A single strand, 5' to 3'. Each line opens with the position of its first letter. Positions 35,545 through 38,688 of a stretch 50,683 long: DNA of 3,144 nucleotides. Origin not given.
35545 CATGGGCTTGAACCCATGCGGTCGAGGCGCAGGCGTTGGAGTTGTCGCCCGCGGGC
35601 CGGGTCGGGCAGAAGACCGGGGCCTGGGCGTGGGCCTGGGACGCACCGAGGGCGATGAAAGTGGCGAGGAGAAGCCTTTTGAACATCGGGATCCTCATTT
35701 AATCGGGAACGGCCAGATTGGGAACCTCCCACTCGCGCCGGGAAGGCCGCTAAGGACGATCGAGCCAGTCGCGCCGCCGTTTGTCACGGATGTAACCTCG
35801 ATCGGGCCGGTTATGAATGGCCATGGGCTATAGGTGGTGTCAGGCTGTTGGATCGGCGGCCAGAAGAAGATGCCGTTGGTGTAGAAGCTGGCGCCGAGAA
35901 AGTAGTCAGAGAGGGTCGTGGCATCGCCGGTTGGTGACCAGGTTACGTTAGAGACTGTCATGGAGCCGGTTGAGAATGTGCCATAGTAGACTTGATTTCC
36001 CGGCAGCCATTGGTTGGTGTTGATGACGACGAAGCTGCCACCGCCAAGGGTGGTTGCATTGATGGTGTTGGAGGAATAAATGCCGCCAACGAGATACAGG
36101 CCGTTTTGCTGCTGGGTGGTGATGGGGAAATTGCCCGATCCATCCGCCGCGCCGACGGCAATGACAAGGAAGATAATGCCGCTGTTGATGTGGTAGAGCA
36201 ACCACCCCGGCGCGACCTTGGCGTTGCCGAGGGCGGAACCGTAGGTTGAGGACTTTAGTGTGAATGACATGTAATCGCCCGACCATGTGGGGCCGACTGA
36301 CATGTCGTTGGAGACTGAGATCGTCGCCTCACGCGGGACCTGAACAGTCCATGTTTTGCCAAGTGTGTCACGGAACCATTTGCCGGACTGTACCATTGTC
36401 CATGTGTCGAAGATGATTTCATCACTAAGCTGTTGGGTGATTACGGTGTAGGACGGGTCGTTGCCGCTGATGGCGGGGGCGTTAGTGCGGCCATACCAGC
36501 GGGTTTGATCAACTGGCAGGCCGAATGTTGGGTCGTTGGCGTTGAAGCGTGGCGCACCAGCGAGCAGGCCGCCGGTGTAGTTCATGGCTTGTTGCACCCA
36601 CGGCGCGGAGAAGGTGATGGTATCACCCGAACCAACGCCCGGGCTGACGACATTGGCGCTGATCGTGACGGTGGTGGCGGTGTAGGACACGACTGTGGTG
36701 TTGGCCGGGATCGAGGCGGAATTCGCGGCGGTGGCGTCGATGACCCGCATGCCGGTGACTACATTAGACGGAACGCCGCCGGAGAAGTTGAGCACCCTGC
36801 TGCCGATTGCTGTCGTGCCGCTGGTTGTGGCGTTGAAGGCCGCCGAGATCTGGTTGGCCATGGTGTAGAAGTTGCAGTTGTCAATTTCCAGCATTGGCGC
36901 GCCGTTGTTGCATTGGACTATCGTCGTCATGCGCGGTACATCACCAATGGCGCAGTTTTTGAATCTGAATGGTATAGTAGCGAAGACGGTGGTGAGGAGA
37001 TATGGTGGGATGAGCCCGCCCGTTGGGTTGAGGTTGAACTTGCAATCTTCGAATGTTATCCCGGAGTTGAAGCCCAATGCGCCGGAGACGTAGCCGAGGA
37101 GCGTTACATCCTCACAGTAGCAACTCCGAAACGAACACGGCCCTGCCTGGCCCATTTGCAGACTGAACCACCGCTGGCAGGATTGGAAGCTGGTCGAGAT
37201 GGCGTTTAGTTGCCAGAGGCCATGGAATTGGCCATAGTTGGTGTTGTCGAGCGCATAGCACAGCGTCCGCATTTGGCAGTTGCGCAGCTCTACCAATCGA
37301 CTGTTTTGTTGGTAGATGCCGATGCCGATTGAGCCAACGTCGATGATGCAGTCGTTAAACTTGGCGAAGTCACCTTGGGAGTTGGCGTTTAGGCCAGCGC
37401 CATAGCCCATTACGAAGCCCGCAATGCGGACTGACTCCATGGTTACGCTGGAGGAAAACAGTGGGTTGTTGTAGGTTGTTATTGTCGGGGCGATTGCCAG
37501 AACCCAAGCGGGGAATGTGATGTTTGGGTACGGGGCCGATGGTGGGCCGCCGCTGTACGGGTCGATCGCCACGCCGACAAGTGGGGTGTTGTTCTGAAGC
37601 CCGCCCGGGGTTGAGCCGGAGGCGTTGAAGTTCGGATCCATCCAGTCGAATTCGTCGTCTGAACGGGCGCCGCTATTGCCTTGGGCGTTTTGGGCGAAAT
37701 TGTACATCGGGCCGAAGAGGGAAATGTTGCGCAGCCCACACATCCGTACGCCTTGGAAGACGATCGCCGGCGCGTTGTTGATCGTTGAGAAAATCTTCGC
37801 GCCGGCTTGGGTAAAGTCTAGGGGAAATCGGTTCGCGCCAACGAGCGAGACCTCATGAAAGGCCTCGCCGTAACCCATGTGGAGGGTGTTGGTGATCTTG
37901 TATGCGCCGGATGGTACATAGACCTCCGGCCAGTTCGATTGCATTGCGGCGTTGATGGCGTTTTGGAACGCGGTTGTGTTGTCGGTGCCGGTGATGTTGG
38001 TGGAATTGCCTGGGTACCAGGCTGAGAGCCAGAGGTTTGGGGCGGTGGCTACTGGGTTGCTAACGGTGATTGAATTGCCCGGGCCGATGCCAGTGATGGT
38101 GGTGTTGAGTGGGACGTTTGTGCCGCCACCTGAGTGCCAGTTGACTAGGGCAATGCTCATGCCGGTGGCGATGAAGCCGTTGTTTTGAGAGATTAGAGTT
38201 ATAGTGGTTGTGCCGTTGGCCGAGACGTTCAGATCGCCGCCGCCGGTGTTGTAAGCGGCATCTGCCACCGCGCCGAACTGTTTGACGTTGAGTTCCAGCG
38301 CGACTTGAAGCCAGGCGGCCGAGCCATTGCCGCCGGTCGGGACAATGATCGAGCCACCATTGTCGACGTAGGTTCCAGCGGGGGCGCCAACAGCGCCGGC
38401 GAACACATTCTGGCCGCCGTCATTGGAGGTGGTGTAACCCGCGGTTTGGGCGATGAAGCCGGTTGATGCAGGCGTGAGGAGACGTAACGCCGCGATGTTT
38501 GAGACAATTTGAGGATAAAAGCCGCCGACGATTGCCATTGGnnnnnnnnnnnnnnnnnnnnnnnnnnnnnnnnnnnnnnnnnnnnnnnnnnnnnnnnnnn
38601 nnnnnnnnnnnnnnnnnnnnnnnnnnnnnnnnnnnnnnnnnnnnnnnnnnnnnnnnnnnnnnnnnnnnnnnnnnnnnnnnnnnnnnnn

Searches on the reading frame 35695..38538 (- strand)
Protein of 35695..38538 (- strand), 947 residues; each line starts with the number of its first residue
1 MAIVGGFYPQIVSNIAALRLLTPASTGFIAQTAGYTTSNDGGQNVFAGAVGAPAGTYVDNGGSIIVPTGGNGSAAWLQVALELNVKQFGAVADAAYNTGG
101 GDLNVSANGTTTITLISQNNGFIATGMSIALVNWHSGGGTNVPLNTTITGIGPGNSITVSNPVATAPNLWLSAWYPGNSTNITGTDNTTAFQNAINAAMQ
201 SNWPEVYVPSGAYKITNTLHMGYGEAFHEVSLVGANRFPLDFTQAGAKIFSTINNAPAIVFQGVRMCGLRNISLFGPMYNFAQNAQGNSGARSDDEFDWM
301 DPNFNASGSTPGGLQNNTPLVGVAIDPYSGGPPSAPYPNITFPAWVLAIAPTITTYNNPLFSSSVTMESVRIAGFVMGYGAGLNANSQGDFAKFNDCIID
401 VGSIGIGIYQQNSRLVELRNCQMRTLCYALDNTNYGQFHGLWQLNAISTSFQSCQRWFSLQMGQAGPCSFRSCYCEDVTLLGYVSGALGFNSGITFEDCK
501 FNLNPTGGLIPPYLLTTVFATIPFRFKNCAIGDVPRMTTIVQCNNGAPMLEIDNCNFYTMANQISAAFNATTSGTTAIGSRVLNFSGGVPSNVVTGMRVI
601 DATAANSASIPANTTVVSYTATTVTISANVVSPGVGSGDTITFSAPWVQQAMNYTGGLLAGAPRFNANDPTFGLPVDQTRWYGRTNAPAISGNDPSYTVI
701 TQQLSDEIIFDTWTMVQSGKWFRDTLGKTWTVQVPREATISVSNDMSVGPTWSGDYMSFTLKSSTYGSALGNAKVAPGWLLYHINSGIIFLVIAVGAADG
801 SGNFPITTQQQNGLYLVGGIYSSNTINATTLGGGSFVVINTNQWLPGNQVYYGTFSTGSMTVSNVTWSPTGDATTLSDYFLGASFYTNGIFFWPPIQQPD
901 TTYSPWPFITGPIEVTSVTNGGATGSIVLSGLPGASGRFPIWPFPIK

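Call 9: search_protein_families(library=phrogs, proteins=[window:35695-38538:-], max_evalue=0.01)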
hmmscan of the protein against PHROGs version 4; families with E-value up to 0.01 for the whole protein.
window:35695-38538:- (947 aa): 1 family
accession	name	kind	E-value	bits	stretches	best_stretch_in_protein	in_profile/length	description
phrog_2234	-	tail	1.3e-07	31.7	1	181-220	195-234/757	tail spike protein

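Call 64: search_solved_structures(query=window:35695-38538:-, max_evalue=0.01)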
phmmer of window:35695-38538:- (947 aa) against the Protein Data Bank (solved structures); distinct sequences matched with E-value up to 0.01: 0.
